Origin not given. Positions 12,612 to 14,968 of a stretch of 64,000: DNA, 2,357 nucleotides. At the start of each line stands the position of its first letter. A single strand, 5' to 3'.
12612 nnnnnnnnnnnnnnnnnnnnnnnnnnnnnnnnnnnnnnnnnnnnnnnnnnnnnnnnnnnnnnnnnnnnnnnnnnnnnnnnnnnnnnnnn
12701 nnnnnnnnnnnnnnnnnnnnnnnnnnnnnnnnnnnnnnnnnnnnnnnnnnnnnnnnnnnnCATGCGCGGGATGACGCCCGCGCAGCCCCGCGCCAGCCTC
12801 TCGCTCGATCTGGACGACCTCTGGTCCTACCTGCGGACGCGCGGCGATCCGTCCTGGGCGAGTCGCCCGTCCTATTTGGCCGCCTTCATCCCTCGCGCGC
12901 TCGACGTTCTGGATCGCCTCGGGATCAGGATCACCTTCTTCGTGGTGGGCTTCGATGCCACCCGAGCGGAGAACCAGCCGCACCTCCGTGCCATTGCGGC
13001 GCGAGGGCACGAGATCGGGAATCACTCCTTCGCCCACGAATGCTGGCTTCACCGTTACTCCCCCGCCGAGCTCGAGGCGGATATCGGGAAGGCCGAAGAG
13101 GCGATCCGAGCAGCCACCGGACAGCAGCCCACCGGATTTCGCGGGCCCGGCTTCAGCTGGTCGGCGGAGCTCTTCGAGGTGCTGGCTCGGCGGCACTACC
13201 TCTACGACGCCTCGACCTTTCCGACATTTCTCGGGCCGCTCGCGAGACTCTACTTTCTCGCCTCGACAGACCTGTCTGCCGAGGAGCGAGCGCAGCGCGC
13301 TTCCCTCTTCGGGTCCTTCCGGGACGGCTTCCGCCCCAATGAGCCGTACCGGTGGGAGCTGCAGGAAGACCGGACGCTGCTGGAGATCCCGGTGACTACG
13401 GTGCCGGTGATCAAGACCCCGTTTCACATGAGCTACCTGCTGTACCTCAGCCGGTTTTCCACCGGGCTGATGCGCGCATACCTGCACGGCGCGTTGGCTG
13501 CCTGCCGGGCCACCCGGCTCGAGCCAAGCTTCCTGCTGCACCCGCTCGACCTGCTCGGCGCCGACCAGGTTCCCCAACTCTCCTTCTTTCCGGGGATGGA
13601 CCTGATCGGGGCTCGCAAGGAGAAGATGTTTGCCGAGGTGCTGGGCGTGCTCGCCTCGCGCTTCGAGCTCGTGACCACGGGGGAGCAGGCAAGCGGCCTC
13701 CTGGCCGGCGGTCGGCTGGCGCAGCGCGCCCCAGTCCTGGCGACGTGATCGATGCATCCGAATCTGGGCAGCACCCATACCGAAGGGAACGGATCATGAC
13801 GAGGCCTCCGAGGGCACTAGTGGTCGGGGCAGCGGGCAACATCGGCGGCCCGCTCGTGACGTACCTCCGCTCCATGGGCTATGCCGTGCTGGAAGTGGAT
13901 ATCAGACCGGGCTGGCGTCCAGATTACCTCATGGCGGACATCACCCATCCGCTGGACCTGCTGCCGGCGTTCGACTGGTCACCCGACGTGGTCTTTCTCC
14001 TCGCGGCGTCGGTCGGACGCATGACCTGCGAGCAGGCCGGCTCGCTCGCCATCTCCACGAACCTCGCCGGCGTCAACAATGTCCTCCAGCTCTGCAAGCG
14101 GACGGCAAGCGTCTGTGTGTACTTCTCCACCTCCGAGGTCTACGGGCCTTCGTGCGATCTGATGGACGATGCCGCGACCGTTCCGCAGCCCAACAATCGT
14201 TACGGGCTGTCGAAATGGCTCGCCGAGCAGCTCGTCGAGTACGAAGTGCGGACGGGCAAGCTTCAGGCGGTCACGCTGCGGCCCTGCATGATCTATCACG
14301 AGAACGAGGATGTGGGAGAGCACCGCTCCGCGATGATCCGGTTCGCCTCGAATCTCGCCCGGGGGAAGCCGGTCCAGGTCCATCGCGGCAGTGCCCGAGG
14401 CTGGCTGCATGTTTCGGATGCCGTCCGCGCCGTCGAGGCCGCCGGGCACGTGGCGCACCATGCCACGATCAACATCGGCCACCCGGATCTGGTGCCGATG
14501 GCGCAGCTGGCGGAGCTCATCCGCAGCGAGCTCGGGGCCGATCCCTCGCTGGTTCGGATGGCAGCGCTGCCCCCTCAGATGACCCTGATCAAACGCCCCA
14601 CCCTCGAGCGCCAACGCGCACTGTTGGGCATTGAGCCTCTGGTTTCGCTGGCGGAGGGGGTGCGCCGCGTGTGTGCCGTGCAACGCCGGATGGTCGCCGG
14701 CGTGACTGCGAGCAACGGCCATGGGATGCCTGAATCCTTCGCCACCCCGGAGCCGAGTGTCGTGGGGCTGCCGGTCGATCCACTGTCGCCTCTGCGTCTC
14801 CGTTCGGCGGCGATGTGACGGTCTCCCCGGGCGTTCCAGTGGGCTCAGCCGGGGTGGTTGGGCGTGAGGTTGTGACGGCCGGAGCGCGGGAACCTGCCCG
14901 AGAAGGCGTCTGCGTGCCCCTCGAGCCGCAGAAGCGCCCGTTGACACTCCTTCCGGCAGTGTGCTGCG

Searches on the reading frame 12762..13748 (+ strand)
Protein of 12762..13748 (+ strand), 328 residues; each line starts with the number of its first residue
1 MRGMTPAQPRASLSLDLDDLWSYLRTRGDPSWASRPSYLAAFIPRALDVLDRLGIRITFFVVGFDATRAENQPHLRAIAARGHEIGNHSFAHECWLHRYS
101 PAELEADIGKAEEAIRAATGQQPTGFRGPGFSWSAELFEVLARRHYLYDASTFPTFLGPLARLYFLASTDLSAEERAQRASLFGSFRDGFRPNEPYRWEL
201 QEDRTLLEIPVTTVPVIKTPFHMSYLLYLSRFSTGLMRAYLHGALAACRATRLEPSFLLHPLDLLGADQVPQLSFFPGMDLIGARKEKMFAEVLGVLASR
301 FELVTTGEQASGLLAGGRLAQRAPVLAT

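Call 7: search_protein_families(library=pfam, proteins=[window:12762-13748:+], max_evalue=0.001)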
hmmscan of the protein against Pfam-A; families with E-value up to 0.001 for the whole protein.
window:12762-13748:+ (328 aa): 1 family
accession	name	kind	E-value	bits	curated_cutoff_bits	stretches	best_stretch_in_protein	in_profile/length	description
PF01522.26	Polysacc_deac_1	-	1.8e-20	73.6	23.1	1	40-143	18-118/124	Polysaccharide deacetylase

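Call 23: search_protein_families(library=ncbifam, proteins=[window:12762-13748:+], max_evalue=0.0001)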
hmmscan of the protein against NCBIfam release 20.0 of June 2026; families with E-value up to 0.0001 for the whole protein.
window:12762-13748:+ (328 aa): 7 families
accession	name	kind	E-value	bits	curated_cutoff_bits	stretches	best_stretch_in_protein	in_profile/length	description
TIGR03006.1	pepcterm_polyde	equivalog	2.9e-21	75.8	276.2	1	29-243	22-208/272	XrtA system polysaccharide deacetylase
TIGR02764.1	spore_ybaN_pdaB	equivalog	1.8e-13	50.7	237.4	1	45-146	23-121/191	polysaccharide deacetylase family sporulation protein PdaB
TIGR04243.1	nodulat_NodB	equivalog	1.4e-10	41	240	1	42-140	16-112/197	chitooligosaccharide deacetylase NodB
TIGR02873.1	spore_ylxY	hypoth_equivalog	5.4e-10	38.9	391.5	1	41-140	98-194/268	probable sporulation protein, polysaccharide deacetylase family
NF045821.1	PgAcgDacpgdA1_Bac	equivalog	5.4e-10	38.6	400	1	41-129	101-186/282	peptidoglycan-N-acetylglucosamine deacetylase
NF045820.1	PgAcgDacpgdA_Strep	equivalog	1.3e-08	34.1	800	1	42-129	282-366/463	peptidoglycan-N-acetylglucosamine deacetylase PgdA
TIGR02884.1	spore_pdaA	equivalog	2.9e-07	30.4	298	1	38-133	47-140/224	delta-lactam-biosynthetic de-N-acetylase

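Call 35: search_solved_structures(query=window:12762-13748:+, max_evalue=0.001, show_alignments=1)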
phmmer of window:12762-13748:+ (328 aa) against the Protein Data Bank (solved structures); distinct sequences matched with E-value up to 0.001: 27.
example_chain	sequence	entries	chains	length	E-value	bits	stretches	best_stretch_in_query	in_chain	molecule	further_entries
3rxz_A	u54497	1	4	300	1e-11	48.1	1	41-152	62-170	Polysaccharide deacetylase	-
7y51_A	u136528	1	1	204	9.7e-10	41.6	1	42-140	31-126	Predicted xylanase/chitin deacetylase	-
7fbw_A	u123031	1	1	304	2.3e-09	40.4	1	43-140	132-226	Predicted xylanase/chitin deacetylase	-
3qbu_A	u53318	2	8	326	5.1e-09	39.2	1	15-154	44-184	Putative uncharacterized protein | peptidoglycan deacetylase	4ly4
2c71_A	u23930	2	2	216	2e-08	37.3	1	44-139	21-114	GLYCOSIDE HYDROLASE, FAMILY 11:CLOSTRIDIUM CELLULOSOME ENZYME, DOCKERIN TYPE I:POLYSACCHAR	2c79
2iw0_A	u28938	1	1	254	1.4e-07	34.5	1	41-135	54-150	CHITIN DEACETYLASE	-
2y8u_A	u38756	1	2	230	1.8e-07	34.2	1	41-143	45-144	CHITIN DEACETYLASE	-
7bly_A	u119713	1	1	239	2.8e-07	33.5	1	40-143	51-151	Aspergillus niger contig An12c0130, genomic contig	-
6hm9_A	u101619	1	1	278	3.6e-07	33.1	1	41-140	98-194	Putative polysaccharide deacetylase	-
5o6y_A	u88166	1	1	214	5.6e-07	32.5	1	41-129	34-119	Peptidoglycan N-acetylglucosamine deacetylase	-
5o6y_B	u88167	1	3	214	1.4e-06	31.2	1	41-127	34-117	Peptidoglycan N-acetylglucosamine deacetylase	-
4l1g_A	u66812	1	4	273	1.8e-06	30.8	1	41-127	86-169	Peptidoglycan N-acetylglucosamine deacetylase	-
7bkf_A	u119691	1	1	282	2.4e-06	30.4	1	41-140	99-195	Putative polysaccharide deacetylase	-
6hpa_A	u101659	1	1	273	2.5e-06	30.4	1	41-140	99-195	Putative polysaccharide deacetylase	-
8hfa_A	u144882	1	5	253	3.7e-06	29.8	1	45-146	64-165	NodB homology domain-containing protein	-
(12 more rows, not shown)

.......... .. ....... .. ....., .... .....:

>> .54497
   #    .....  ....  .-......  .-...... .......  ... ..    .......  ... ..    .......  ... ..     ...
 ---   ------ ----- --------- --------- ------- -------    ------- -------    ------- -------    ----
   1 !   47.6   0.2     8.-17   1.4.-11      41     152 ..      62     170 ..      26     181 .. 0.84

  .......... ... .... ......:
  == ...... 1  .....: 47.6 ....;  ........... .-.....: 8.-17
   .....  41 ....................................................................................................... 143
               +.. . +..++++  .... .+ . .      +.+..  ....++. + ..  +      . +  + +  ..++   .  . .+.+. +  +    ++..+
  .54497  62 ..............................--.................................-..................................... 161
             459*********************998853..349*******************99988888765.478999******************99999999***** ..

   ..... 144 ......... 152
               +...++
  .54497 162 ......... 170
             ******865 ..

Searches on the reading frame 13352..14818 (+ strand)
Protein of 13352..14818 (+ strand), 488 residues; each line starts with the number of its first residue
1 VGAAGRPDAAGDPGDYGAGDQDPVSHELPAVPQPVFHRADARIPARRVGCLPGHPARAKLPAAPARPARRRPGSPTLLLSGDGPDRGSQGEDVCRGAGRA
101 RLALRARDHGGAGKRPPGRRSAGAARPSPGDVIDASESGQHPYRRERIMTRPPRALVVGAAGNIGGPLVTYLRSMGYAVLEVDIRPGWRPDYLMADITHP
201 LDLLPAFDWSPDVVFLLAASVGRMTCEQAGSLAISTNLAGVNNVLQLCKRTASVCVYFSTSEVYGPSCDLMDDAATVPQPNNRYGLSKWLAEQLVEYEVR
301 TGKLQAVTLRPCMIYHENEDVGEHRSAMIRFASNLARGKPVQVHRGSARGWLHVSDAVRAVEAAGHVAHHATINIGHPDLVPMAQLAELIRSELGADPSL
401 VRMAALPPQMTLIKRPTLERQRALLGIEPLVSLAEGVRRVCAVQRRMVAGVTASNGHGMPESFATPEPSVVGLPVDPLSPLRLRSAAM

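Call 8: search_protein_families(library=pfam, proteins=[window:13352-14818:+], max_evalue=0.001)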
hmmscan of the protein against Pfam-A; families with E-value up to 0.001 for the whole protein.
window:13352-14818:+ (488 aa): 6 families
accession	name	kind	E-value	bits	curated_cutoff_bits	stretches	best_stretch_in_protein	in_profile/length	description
PF01370.27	Epimerase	-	4.3e-32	111.9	20.9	1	155-376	1-240/240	NAD dependent epimerase/dehydratase family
PF16363.11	GDP_Man_Dehyd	-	1.7e-14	54.5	27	1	156-375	1-247/332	GDP-mannose 4,6 dehydratase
PF04321.23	RmlD_sub_bind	-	2.6e-13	50.2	27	1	155-332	3-167/287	RmlD substrate binding domain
PF07993.18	NAD_binding_4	-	2.6e-11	43.6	20.1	1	212-319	90-212/258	Male sterility protein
PF01073.25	3Beta_HSD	-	1.5e-09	37.7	22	1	157-321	2-188/280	3-beta hydroxysteroid dehydrogenase/isomerase family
PF02719.21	Polysacc_synt_2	-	1.6e-07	31.3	20.2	1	193-390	59-243/293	Polysaccharide biosynthesis protein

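Call 23: search_protein_families(library=ncbifam, proteins=[window:13352-14818:+], max_evalue=0.0001)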
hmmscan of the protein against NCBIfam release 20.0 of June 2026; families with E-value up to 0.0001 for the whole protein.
window:13352-14818:+ (488 aa): 8 families
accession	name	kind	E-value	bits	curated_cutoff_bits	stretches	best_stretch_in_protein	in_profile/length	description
TIGR02197.1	heptose_epim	equivalog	1.3e-13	50.8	274.6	1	156-439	2-308/316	ADP-glyceromanno-heptose 6-epimerase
TIGR01214.1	rmlD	equivalog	1.4e-12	47.3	224.05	1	155-334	2-169/285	dTDP-4-dehydrorhamnose reductase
TIGR01746.1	Thioester-redct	subfamily_domain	2e-11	43.8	213.35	1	236-394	111-280/371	thioester reductase domain-containing protein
TIGR01181.1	dTDP_gluc_dehyt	equivalog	1.1e-10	41.2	365.1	1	210-439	73-306/321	dTDP-glucose 4,6-dehydratase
NF043036.1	ErythonDh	equivalog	1.2e-08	34.5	325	1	191-313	55-178/321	D-erythronate dehydrogenase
TIGR04180.1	EDH_00030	hypoth_equivalog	1.4e-08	34.2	475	1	210-400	70-262/297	NAD-dependent 4,6-dehydratase LegB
NF042423.1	oxyalk_red_Shew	equivalog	1.6e-07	30.7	580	1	151-317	7-177/331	2-alkyl-3-oxoalkanoate reductase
TIGR01179.1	galE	equivalog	9.6e-06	24.6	262.3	0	236-332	96-199/332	UDP-glucose 4-epimerase GalE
